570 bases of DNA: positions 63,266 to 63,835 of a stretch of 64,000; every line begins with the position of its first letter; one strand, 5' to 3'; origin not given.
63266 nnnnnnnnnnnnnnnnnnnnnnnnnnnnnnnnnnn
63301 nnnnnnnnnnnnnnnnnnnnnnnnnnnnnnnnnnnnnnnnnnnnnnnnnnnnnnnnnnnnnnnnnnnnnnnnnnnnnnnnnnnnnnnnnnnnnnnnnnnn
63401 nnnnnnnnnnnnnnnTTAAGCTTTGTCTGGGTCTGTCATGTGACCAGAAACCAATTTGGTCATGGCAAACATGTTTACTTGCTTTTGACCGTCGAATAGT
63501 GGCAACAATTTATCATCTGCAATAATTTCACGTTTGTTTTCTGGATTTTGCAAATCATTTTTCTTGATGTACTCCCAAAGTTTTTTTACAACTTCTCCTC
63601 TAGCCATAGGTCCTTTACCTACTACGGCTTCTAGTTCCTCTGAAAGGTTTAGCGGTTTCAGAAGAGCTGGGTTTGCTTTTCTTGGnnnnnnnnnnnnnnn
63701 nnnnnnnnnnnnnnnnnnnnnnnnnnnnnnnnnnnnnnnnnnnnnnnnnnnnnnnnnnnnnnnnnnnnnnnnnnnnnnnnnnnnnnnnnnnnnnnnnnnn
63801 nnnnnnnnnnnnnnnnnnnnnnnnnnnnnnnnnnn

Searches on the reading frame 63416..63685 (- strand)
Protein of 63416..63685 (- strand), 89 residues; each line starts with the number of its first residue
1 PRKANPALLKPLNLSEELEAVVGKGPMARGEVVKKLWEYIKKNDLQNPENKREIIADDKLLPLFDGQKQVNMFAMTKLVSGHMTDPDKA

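Call 75: search_protein_families(library=pfam, proteins=[window:63416-63685:-], max_evalue=0.01)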
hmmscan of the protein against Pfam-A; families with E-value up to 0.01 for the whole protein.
window:63416-63685:- (89 aa): 1 family
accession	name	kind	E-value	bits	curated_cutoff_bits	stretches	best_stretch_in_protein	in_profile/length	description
PF02201.23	SWIB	-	1.5e-29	102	25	1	10-83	1-74/74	SWIB/MDM2 domain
